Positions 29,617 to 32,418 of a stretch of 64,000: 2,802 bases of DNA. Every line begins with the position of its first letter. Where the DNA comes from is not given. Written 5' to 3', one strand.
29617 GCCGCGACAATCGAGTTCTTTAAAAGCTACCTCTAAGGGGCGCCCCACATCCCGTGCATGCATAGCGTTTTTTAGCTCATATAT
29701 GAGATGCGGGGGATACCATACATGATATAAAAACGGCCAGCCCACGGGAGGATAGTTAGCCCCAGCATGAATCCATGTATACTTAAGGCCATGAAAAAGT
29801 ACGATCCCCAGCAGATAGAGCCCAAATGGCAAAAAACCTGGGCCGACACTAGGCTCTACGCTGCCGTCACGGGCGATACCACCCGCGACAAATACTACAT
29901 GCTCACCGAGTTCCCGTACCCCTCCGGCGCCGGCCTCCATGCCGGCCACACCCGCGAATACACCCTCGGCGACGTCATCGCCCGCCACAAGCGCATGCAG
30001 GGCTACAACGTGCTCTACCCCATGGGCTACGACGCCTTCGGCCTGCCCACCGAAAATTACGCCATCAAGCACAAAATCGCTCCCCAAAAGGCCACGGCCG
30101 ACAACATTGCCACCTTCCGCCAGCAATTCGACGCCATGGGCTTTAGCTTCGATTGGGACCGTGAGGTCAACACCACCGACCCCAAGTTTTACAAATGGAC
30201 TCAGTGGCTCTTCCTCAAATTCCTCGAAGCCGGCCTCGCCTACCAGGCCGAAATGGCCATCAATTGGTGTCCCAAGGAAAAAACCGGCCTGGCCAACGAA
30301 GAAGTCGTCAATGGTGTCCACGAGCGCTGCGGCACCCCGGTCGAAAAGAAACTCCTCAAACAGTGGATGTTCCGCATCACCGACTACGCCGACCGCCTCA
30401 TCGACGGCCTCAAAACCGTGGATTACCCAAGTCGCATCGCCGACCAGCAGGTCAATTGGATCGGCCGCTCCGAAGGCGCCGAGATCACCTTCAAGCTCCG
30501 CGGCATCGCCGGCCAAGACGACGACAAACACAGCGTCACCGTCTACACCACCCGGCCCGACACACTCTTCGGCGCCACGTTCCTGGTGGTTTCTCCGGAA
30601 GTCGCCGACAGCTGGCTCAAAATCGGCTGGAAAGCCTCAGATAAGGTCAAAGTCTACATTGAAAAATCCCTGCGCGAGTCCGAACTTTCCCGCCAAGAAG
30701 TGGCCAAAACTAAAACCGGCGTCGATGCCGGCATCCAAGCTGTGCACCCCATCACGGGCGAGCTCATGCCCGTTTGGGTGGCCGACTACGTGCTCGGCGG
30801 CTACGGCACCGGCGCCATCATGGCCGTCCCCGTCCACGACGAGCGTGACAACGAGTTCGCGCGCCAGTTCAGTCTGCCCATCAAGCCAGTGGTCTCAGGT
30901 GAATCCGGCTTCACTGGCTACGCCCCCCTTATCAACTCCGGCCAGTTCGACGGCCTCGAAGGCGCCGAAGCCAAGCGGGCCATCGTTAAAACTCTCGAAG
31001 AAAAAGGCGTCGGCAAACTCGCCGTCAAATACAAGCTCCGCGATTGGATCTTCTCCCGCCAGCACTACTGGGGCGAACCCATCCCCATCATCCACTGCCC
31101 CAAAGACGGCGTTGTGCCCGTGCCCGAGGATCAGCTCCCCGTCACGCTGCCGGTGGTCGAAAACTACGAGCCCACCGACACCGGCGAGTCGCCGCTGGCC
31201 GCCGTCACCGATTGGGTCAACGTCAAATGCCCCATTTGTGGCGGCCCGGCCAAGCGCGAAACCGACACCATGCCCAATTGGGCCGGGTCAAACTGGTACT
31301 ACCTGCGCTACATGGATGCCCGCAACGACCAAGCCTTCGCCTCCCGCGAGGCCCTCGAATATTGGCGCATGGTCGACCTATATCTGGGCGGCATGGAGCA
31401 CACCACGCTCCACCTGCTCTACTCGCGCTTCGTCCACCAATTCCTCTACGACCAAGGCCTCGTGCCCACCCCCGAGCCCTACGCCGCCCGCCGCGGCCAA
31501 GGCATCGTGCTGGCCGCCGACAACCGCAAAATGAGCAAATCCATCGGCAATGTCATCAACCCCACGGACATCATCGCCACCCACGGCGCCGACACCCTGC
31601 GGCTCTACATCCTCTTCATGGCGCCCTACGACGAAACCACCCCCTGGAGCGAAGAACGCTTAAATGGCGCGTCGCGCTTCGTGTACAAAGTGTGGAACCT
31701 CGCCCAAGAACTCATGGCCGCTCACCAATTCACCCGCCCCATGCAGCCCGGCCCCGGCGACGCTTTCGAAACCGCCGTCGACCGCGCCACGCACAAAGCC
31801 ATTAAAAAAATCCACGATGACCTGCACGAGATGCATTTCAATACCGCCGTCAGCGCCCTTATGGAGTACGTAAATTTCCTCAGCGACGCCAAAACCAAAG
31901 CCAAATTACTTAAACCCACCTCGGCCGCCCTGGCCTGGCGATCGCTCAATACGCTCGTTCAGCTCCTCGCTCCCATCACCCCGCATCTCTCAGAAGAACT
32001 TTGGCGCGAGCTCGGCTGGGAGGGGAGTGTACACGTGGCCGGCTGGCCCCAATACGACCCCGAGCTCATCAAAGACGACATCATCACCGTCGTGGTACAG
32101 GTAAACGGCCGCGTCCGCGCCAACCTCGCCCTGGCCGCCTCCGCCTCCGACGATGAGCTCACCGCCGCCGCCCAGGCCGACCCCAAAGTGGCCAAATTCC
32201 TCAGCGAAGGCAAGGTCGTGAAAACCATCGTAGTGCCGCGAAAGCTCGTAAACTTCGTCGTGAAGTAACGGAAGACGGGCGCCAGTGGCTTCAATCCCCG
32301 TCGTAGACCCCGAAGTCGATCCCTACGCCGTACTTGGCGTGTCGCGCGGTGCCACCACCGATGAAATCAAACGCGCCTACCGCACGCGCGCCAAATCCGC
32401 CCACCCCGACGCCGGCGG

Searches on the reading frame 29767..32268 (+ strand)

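Call 49: search_protein_families(library=pfam, proteins=[window:29767-32268:+], max_evalue=0.00001)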
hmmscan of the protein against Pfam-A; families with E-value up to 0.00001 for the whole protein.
window:29767-32268:+ (833 aa): 5 families
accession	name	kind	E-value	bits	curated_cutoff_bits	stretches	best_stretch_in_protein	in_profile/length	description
PF13603.12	tRNA-synt_1_2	-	1.4e-52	178.3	25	1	230-410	2-184/185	Leucyl-tRNA synthetase, editing domain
PF00133.28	tRNA-synt_1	-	5.5e-49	167.5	22.7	2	20-230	1-223/414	tRNA synthetases class I (I, L, M and V)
PF09334.17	tRNA-synt_1g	-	5.8e-27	94.9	20.1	1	45-183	3-137/391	tRNA synthetases class I (M)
PF08264.19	Anticodon_1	-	4.1e-25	88.8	25.1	1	674-794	7-143/148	Anticodon-binding domain of tRNA ligase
PF01406.26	tRNA-synt_1e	-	3.8e-08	33.5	27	0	582-635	247-299/301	tRNA synthetases class I (C) catalytic domain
